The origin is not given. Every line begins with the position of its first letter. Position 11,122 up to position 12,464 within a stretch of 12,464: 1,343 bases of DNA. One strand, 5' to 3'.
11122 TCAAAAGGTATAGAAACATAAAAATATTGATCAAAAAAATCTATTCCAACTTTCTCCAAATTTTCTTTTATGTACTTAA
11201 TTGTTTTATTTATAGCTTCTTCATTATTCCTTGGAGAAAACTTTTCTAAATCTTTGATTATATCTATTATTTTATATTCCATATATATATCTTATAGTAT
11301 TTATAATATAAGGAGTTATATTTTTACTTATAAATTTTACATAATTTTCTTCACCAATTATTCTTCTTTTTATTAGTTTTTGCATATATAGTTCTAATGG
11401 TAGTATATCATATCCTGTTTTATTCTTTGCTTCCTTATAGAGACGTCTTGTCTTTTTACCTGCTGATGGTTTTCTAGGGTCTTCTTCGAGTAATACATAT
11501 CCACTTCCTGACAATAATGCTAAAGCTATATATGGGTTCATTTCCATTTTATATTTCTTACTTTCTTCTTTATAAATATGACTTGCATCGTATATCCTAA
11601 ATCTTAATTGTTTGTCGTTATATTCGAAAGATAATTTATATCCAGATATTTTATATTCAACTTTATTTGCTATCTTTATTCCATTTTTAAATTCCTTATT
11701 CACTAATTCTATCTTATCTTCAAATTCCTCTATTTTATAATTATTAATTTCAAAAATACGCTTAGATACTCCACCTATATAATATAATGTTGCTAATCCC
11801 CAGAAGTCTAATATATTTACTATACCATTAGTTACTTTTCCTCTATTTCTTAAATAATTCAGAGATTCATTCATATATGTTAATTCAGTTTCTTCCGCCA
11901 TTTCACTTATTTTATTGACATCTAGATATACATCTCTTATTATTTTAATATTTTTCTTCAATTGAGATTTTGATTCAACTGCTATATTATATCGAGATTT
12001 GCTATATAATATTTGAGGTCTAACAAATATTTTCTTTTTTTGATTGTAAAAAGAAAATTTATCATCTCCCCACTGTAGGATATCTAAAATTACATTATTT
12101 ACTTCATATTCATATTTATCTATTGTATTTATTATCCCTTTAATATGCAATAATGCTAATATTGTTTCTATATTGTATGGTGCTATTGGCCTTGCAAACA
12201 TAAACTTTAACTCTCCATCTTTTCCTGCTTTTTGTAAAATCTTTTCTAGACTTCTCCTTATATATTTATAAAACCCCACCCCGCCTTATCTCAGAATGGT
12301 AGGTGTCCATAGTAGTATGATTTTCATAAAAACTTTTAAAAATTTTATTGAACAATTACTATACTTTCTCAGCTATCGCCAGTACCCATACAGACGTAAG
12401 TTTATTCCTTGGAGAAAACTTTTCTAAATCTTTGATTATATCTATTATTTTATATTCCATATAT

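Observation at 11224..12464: Perfect 63-bp direct repeat duplicates the peptidase gene start and brackets an 1178-bp unit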

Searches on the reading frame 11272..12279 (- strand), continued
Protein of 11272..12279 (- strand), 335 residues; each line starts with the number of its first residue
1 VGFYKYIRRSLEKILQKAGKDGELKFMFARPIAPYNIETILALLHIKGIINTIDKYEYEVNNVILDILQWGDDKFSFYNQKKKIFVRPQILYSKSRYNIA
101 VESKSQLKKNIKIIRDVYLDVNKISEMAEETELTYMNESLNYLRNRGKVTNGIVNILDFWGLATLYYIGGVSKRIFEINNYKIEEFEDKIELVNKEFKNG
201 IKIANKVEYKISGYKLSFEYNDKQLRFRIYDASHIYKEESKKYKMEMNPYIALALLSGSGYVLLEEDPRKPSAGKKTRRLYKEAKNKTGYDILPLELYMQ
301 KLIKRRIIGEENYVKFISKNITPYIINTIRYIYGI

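Call 64: find_encoding_contigs(protein=P0126, flank=5000, max_places=3)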
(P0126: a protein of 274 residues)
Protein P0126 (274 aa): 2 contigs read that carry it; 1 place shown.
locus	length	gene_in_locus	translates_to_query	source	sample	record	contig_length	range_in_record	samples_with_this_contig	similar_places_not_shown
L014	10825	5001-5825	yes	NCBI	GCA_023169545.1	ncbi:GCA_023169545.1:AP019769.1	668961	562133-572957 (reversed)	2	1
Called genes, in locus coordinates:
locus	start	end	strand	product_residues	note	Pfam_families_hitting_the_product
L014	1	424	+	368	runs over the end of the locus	PF01142:TruD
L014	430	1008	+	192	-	PF01997:Translin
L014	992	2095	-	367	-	PF02163:Peptidase_M50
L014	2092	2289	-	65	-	-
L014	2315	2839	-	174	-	PF10469:AKAP7_NLS, PF02834:LigT_PEase, PF13563:2_5_RNA_ligase2, PF02834:LigT_PEase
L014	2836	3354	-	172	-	PF04307:YdjM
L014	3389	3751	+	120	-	-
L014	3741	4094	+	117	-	PF01981:PTH2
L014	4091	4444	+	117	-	-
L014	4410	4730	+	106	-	PF04032:Rpr2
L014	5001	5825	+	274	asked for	-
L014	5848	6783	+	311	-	PF04389:Peptidase_M28 (faint)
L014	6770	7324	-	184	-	PF04343:DUF488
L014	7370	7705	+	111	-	PF00366:Ribosomal_S17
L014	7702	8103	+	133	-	PF00238:Ribosomal_L14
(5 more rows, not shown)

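Call 65: find_encoding_contigs(protein=P0117, flank=5000, max_places=3)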
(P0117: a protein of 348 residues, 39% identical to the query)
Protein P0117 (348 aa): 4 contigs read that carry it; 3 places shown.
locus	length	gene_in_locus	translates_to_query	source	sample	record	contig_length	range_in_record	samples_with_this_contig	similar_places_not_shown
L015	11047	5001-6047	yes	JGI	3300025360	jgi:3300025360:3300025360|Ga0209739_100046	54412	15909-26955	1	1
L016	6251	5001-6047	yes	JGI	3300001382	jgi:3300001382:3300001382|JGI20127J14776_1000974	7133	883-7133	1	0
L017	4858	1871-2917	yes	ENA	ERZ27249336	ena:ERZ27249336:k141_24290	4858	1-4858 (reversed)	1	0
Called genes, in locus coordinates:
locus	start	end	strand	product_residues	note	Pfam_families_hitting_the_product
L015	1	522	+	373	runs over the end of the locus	PF01142:TruD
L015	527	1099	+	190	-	PF01997:Translin (weak)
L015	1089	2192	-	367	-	PF02163:Peptidase_M50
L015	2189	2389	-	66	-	-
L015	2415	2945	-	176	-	PF02834:LigT_PEase, PF13563:2_5_RNA_ligase2, PF02834:LigT_PEase (weak)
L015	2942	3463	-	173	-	PF04307:YdjM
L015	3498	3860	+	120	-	-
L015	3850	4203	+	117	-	PF01981:PTH2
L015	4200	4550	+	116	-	-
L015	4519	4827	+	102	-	PF04032:Rpr2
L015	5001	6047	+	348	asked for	-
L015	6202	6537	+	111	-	PF00366:Ribosomal_S17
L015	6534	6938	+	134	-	PF00238:Ribosomal_L14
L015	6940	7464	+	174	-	PF16906:Ribosomal_L26, PF00467:KOW (weak)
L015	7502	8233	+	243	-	PF08071:RS4NT, PF01479:S4 (weak), PF00900:Ribosomal_S4e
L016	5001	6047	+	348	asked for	-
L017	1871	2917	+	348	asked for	-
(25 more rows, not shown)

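Call 66: search_protein_families(library=pfam, alignment_id=A1, max_evalue=0.05)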
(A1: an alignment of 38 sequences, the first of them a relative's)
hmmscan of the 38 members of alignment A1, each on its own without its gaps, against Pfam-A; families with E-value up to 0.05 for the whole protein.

A. member 1, P0001 (335 aa): 0 families

B. families by the number of members that match (of 38 scanned): 10 families
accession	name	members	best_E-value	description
PF09127.17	Leuk-A4-hydro_C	3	0.024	Leukotriene A4 hydrolase, C-terminal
PF06187.17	DUF993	1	0.0065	Protein of unknown function (DUF993)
PF09426.16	Nyv1_longin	1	0.018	Vacuolar R-SNARE Nyv1, longin domain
PF25446.1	SH3_ISE2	1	0.02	ISE2, SH3 domain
PF18812.6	PBECR3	1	0.024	phage-Barnase-EndoU-ColicinE5/D-RelE like nuclease3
PF24745.1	DUF7693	1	0.025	Domain of unknown function (DUF7693)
PF06780.16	Erp_C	1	0.025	Erp protein C-terminus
PF22194.2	F-93_WHD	1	0.036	F-93, winged-helix domain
PF22535.1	DUF7003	1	0.04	Family of unknown function (DUF7003)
PF02472.21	ExbD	1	0.041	Biopolymer transport protein ExbD/TolR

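Call 70: find_related_loci(query=A1, collection=viral_contigs, flank=5000)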
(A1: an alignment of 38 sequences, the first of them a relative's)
Query A1 (335 aa) in viral_contigs; peptide patterns used: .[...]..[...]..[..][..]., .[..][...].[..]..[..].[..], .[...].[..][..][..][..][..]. (x = any residue, [..] = any of these).
225 stretches matched a pattern, but none encodes a relative of the query by tblastn (E <= 1e-3).

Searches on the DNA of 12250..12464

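Call 62: search_rna_families(source=window, start=12250, end=12464, threshold=evalue, max_evalue=10, show_alignments=2)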
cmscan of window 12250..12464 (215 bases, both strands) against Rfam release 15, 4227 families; matches with E-value up to 10: 3.
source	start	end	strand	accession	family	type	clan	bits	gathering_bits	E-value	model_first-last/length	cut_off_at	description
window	12307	12347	+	RF02584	KRAS_3UTR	Cis-reg;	-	19.1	49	6.8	1-49/49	no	KRAS 3' UTR cis-regulatory element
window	12265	12352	-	RF02414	rli60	Gene; sRNA;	-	17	60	6.9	1-191/191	no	Listeria sRNA rli60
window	12346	12402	+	RF02702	AgvB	Gene; sRNA;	-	14.1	56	2.4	1-62/62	no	Anti GcvB sRNA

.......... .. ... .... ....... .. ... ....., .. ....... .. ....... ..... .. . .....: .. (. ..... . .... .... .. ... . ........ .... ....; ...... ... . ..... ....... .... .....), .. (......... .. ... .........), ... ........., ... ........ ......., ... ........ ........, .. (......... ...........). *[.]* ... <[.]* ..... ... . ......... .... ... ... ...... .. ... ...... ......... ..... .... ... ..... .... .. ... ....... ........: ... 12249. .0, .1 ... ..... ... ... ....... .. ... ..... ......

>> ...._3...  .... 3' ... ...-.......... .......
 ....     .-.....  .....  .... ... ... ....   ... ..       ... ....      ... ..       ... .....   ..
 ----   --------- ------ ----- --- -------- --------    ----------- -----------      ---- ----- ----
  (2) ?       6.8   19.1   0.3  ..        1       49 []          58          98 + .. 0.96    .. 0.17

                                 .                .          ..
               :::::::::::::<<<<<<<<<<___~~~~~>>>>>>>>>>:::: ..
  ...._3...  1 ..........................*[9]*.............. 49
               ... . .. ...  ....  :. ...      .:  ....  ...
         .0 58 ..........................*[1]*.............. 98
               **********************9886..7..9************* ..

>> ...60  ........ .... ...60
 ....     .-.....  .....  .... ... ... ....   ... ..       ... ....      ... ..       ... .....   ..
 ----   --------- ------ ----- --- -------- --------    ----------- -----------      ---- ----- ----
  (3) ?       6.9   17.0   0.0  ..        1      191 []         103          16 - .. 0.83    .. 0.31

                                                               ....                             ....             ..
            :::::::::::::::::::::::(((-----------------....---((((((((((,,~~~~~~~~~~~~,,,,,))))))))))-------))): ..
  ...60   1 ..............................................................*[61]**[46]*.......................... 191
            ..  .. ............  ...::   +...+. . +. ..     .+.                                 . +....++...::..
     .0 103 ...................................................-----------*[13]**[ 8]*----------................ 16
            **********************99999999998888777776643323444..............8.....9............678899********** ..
